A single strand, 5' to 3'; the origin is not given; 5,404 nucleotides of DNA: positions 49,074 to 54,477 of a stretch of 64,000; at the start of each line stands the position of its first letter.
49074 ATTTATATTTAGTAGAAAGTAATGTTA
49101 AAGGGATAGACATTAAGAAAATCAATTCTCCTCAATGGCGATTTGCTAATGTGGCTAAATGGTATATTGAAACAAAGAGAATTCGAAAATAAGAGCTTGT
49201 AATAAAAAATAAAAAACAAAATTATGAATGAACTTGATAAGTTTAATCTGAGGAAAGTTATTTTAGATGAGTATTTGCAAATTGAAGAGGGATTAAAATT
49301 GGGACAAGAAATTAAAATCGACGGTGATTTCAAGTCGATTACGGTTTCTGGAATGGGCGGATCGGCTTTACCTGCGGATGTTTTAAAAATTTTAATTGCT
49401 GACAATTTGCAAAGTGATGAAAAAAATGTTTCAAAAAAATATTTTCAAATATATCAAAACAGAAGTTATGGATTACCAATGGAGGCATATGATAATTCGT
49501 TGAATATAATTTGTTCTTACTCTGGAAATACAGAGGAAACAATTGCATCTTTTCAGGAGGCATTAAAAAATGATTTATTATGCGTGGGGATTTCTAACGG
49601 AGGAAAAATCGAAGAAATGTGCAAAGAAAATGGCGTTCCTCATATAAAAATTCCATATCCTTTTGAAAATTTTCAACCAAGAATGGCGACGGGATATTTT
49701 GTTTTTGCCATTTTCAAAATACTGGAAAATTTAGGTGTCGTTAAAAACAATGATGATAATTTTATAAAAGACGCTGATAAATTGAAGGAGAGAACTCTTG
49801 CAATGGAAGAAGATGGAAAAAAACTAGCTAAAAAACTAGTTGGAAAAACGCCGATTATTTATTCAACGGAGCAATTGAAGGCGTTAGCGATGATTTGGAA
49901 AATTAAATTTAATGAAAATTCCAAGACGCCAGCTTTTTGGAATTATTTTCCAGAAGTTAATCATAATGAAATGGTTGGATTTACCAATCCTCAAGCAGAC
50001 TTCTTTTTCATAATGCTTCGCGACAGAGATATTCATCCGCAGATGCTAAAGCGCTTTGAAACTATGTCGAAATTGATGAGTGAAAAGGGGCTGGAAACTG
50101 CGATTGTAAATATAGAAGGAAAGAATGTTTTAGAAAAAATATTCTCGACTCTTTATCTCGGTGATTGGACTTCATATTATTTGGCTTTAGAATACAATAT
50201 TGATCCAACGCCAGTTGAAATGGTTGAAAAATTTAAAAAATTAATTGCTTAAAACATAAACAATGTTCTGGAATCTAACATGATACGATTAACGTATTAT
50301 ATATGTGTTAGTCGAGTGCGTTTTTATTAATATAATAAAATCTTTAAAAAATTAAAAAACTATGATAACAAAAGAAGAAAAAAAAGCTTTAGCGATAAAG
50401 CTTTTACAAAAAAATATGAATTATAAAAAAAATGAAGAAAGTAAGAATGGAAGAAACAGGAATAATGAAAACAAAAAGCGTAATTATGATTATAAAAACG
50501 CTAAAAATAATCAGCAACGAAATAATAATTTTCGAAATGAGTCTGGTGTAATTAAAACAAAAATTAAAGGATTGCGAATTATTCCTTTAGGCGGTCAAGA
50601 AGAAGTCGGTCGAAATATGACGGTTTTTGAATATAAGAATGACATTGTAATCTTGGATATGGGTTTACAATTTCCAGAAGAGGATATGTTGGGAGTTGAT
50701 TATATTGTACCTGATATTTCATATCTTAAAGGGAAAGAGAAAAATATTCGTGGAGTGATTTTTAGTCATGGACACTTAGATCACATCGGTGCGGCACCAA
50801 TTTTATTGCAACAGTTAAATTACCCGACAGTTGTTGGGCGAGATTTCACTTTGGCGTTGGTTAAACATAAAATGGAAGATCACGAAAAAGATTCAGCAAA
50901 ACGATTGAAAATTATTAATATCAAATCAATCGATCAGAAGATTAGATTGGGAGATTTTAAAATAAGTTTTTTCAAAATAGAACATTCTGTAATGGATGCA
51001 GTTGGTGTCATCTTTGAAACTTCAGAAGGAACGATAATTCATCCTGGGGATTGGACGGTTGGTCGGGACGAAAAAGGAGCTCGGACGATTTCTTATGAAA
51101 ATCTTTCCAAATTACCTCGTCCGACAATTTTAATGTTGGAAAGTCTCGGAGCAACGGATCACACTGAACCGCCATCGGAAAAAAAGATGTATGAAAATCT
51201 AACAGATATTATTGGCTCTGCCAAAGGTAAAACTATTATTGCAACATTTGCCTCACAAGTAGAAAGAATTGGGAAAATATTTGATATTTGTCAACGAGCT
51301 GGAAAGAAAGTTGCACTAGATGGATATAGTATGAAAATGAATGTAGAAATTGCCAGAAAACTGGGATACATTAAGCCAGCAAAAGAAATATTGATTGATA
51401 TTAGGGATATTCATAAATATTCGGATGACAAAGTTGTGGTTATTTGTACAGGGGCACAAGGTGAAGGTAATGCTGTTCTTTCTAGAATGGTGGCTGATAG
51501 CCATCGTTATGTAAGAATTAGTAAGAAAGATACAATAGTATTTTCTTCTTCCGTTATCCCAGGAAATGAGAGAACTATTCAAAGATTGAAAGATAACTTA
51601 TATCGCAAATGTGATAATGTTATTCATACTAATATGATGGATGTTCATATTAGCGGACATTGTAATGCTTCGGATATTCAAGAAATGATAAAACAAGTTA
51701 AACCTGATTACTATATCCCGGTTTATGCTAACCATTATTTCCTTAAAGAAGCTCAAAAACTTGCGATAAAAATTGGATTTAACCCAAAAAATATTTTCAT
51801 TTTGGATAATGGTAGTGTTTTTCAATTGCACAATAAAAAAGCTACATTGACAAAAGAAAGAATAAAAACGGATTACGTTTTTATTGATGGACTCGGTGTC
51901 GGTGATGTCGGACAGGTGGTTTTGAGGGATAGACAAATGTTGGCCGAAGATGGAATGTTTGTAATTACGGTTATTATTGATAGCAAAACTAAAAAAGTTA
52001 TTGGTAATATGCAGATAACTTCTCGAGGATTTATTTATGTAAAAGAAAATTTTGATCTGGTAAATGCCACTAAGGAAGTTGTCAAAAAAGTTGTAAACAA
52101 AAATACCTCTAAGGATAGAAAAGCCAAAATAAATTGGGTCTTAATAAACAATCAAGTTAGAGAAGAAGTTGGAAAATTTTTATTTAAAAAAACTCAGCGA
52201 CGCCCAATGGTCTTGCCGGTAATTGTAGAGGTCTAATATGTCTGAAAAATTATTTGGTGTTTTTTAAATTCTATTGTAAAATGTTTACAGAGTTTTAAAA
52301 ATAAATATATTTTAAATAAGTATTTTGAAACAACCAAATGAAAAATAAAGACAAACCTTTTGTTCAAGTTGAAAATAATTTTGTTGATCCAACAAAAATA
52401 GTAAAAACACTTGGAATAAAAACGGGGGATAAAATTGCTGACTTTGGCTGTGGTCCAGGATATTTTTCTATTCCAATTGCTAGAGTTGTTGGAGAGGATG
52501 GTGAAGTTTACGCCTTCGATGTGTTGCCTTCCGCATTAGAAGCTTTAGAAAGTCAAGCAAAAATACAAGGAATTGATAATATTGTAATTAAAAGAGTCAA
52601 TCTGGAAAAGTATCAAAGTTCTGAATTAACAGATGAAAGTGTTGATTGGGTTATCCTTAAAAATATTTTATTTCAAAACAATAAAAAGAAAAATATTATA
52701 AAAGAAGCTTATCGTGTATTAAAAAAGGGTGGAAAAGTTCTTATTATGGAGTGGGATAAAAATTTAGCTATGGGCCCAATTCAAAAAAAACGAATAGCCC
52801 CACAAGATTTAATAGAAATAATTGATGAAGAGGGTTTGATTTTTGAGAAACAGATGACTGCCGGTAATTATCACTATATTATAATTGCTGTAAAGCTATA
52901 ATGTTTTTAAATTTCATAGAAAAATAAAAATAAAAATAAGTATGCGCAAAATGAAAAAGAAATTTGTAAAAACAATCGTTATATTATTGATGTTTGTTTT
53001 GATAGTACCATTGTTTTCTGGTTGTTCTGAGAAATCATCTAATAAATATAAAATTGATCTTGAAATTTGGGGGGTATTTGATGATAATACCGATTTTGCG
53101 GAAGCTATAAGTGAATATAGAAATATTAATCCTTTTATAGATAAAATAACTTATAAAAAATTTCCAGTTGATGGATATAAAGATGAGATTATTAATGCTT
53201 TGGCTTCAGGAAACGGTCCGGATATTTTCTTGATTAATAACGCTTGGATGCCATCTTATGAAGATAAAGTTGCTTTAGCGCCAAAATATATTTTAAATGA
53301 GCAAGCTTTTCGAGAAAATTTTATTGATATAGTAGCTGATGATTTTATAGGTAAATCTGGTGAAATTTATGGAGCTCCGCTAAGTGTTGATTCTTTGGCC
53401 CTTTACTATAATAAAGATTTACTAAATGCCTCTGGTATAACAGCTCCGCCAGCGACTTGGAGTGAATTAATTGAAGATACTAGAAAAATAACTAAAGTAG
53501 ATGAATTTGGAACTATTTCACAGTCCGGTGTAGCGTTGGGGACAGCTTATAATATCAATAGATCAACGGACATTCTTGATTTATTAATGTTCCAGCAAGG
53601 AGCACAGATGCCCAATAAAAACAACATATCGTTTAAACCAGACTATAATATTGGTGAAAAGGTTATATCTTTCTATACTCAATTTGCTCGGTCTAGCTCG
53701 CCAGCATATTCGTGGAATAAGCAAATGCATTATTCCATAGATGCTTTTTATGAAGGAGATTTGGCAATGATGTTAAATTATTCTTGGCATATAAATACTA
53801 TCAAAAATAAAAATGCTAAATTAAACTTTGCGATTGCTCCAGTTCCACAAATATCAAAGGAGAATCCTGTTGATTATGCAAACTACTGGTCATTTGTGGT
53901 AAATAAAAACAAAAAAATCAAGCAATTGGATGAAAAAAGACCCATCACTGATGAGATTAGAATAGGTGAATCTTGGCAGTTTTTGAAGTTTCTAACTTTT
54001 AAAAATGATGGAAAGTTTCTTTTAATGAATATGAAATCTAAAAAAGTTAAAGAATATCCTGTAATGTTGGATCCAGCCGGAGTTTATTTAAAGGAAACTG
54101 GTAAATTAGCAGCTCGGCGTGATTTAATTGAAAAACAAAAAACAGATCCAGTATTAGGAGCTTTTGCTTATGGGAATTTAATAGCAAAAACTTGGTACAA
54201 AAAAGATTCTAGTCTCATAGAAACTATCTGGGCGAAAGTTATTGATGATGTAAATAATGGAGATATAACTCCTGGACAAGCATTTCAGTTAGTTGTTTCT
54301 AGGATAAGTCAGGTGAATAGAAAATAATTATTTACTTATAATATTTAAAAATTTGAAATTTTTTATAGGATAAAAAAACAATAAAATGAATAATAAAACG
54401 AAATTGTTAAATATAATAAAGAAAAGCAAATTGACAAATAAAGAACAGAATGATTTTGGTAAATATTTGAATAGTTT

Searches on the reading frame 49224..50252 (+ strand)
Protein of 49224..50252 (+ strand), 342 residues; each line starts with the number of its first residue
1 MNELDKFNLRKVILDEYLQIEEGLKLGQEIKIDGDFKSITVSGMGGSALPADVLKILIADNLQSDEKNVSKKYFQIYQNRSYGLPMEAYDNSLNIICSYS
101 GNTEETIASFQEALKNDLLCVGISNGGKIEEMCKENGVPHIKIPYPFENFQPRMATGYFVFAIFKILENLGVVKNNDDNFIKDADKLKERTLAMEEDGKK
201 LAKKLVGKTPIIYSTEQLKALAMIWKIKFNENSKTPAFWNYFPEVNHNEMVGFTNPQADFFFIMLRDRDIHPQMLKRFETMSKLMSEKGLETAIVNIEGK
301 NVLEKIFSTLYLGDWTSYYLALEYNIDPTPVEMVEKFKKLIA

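Call 5: search_protein_families(library=pfam, proteins=[window:49224-50252:+], max_evalue=0.01)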
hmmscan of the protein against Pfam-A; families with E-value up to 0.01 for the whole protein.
window:49224-50252:+ (342 aa): 1 family
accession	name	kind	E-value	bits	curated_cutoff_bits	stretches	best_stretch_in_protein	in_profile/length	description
PF10432.14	bact-PGI_C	-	3e-48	164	24.5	1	196-339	3-149/151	Bacterial phospho-glucose isomerase C-terminal SIS domain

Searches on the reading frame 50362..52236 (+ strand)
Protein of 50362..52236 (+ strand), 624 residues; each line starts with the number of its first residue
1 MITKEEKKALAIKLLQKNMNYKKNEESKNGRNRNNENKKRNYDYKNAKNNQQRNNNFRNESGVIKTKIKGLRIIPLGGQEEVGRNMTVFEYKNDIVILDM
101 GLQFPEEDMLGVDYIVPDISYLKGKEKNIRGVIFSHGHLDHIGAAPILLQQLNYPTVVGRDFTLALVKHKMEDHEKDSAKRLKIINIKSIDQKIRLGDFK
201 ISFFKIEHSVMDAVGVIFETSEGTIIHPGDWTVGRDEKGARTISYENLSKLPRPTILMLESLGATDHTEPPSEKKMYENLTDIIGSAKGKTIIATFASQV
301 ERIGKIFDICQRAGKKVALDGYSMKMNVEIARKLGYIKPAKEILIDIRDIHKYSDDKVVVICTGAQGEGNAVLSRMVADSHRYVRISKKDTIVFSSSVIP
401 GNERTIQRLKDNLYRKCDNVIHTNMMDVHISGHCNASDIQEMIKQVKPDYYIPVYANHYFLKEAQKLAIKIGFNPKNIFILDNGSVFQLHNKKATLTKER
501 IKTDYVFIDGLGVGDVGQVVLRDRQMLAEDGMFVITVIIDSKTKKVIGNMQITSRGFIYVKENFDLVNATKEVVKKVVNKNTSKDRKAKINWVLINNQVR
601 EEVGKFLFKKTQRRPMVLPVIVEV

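Call 5: search_protein_families(library=pfam, proteins=[window:50362-52236:+], max_evalue=0.01)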
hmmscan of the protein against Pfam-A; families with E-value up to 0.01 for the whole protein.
window:50362-52236:+ (624 aa): 5 families
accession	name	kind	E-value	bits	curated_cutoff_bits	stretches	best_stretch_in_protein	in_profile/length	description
PF22505.1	RNase_J_b_CASP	-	1.4e-41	141.6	27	1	289-413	2-126/126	Ribonuclease J, beta-CASP domain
PF17770.6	RNase_J_C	-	1.5e-28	100.2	23.8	1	520-624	1-102/102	Ribonuclease J C-terminal domain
PF00753.33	Lactamase_B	-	2.5e-10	41.1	22.7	1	83-230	5-149/196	Metallo-beta-lactamase superfamily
PF12706.13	Lactamase_B_2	-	6.1e-10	39.5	27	1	127-240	29-152/200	Beta-lactamase superfamily domain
PF07521.17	RMMBL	-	0.0003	21.2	21.6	1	427-462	10-46/63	Zn-dependent metallo-hydrolase RNA specificity domain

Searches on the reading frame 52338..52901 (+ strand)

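Call 5: search_protein_families(library=pfam, proteins=[window:52338-52901:+], max_evalue=0.01)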
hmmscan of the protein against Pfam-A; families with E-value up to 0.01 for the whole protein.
window:52338-52901:+ (187 aa): 22 families
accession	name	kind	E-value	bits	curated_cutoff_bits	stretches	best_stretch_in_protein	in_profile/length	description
PF13847.12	Methyltransf_31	-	1.9e-20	73.5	27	1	28-140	2-113/145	Methyltransferase domain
PF13649.12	Methyltransf_25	-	1.7e-14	54.7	27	1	33-132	1-97/97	Methyltransferase domain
PF01209.24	Ubie_methyltran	-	1.7e-13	50.9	20.1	1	20-142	38-157/233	ubiE/COQ5 methyltransferase family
PF08241.18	Methyltransf_11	-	3.4e-13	50.5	21.2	1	35-136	2-95/95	Methyltransferase domain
PF05175.20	MTS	-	4.7e-10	39.8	23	1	22-137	24-139/170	Methyltransferase small domain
PF08242.18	Methyltransf_12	-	4.3e-09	37.4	30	1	35-133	2-97/98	Methyltransferase domain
PF02475.24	TRM5-TYW2_MTfase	-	6.8e-08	33.1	28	1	27-141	34-140/164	TRM5/TYW2 methyltransferase domain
PF05148.21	Methyltransf_8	-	5.6e-07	30.1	27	1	15-140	56-160/219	Hypothetical methyltransferase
PF13489.12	Methyltransf_23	-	8.9e-07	29.2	27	1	21-143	12-123/164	Methyltransferase domain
PF06325.19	PrmA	-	1.1e-06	28.8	22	1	27-135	159-257/296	Ribosomal protein L11 methyltransferase (PrmA)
PF01728.25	FtsJ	-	2.8e-06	27.8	24.1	1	21-106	12-96/181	FtsJ-like methyltransferase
PF01189.24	Methyltr_RsmB-F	-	1.5e-05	25.2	27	1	24-107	3-85/199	16S rRNA methyltransferase RsmB/F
PF01135.25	PCMT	-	3.9e-05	23.9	20.3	1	21-85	65-129/210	Protein-L-isoaspartate(D-aspartate) O-methyltransferase (PCMT)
PF03848.20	TehB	-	0.00028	20.8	20.4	1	21-137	22-133/193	Tellurite resistance protein TehB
PF01269.23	Fibrillarin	-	0.00044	19.9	27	1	22-137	64-175/227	Fibrillarin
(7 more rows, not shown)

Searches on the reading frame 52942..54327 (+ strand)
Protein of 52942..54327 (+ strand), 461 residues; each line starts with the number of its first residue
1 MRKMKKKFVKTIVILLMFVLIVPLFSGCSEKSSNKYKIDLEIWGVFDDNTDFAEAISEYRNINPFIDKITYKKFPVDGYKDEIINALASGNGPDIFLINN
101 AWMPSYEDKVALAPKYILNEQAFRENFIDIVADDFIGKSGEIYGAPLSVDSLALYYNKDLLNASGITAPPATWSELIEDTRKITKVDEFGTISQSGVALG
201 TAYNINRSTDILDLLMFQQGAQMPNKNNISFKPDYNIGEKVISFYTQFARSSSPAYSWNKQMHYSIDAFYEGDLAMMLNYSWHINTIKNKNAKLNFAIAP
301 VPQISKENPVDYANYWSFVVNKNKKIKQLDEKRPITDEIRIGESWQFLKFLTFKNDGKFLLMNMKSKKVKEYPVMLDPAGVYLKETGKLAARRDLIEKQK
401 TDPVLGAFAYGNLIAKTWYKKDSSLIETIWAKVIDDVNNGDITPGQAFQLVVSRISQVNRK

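Call 5: search_protein_families(library=pfam, proteins=[window:52942-54327:+], max_evalue=0.01)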
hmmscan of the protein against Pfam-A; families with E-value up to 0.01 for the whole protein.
window:52942-54327:+ (461 aa): 2 families
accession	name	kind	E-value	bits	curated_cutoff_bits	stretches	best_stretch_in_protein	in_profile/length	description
PF01547.30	SBP_bac_1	-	3.1e-28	100.1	26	1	68-352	25-301/307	Bacterial extracellular solute-binding protein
PF13416.11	SBP_bac_8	-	1.6e-22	81.1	27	1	68-325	13-233/279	Bacterial extracellular solute-binding protein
